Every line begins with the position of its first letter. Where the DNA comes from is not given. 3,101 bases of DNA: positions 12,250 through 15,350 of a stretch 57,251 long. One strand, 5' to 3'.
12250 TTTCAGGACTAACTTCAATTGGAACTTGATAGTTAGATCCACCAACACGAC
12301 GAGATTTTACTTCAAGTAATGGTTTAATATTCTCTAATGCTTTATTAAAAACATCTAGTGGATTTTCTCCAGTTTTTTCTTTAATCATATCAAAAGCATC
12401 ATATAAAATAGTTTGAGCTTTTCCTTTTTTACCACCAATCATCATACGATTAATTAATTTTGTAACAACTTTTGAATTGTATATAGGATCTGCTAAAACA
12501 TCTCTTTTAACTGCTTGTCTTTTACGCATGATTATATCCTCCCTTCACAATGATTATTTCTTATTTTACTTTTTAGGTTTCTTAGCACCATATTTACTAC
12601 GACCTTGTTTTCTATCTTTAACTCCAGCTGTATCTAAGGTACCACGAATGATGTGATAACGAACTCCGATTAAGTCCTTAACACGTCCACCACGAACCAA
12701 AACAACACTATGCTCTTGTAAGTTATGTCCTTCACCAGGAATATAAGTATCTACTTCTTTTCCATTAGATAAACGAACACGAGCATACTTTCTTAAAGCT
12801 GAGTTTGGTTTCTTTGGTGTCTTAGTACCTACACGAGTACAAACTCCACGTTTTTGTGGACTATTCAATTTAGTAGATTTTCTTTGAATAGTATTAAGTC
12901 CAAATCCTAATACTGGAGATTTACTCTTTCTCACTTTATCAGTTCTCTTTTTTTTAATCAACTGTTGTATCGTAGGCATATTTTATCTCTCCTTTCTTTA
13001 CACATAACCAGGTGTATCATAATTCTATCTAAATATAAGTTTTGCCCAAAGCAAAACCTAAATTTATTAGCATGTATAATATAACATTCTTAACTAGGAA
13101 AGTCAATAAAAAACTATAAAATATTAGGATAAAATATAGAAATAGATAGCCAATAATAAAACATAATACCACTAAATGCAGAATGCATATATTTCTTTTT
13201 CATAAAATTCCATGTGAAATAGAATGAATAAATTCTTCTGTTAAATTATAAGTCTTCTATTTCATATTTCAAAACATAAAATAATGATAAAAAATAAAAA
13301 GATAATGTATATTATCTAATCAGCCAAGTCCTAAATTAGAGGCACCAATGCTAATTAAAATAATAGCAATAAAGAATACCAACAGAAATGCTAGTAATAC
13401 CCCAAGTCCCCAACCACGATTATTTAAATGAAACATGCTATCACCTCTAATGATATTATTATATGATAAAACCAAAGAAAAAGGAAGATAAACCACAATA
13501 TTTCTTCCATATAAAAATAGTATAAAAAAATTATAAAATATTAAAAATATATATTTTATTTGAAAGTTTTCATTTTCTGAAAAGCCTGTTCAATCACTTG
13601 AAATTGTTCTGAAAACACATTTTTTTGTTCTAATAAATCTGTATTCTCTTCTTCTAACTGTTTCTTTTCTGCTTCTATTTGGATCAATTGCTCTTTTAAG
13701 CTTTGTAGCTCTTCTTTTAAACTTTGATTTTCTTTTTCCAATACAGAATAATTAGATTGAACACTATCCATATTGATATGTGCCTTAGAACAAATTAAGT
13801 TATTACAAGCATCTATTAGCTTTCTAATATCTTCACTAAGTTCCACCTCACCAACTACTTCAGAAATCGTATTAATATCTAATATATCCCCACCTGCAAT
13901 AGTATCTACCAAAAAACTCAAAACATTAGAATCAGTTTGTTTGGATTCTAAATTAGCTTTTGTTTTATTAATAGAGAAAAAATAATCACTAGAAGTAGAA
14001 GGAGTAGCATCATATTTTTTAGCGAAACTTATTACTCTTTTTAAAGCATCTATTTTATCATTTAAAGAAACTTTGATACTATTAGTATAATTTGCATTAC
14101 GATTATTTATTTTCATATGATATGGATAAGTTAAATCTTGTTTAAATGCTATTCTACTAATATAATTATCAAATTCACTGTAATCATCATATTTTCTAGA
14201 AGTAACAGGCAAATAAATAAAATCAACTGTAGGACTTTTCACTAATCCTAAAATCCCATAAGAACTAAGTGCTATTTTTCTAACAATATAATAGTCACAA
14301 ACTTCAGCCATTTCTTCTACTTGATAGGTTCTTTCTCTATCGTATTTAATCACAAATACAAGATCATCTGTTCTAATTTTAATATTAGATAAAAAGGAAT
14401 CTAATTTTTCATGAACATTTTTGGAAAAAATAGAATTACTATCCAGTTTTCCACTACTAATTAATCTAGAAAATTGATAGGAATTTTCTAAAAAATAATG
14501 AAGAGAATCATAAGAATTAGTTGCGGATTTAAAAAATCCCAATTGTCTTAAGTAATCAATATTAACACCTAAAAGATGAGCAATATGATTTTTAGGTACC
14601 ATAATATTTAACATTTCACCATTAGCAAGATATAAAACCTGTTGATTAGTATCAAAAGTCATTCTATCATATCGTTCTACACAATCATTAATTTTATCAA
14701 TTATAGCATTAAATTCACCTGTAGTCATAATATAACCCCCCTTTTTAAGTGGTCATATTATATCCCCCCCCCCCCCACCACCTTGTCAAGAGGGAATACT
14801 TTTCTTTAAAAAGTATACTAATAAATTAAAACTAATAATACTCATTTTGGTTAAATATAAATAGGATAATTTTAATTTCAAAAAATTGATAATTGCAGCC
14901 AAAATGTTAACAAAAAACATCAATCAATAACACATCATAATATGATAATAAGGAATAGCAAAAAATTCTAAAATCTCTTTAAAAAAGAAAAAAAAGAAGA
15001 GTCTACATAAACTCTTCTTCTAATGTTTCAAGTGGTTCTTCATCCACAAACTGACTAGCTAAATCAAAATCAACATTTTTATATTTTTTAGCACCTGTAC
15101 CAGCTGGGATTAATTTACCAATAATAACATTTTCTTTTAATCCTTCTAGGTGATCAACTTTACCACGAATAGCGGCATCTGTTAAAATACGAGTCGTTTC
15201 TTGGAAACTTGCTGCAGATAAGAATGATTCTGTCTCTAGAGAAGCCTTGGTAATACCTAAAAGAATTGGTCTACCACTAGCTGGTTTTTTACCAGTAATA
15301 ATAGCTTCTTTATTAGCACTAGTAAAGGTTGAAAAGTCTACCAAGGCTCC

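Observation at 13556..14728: Orphan 390-aa coiled-coil protein wedged between rpoC and rpsL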

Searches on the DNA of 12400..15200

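Call 40: search_rna_families(source=window, start=12400, end=15200, threshold=evalue, max_evalue=1)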
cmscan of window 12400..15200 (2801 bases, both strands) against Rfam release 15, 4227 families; matches with E-value up to 1: 0.
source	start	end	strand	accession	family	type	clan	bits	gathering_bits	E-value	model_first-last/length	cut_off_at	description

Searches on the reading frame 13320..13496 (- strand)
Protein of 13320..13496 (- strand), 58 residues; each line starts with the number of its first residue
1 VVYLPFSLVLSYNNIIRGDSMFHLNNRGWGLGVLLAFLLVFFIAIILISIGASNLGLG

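Call 3: search_protein_families(library=pfam, proteins=[window:13320-13496:-], max_evalue=1)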
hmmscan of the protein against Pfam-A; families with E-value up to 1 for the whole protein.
window:13320-13496:- (58 aa): 0 families

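Call 76: find_homologous_proteins(query=window:13323-13496:-, max_evalue=0.01)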
Query seq(58 aa) (58 aa): 26 proteins with E <= 0.01 among 28 candidates.
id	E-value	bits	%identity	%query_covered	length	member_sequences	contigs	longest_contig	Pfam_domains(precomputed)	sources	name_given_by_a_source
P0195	9.9e-28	112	100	100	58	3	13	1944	-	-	-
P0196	4.3e-18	82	79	97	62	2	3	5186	-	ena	-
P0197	1.1e-17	81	80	95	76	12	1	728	-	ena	-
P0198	2.5e-16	76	83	83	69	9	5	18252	-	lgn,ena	-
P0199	3.4e-16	76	83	79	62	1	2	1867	-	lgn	-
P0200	4.3e-14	69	86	74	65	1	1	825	-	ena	-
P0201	7.7e-12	62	95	66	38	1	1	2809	-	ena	-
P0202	8.9e-12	62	87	66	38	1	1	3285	-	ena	-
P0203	2.1e-11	61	87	66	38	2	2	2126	-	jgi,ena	-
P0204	4.9e-11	60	86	64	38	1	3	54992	-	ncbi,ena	-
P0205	5.9e-11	60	87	66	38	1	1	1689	-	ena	-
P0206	1.5e-10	58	84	66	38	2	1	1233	-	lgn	-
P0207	3.0e-10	57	87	66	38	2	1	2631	-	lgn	-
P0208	3.2e-10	57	84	64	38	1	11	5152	-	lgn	-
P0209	4.2e-10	57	84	64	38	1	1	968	-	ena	-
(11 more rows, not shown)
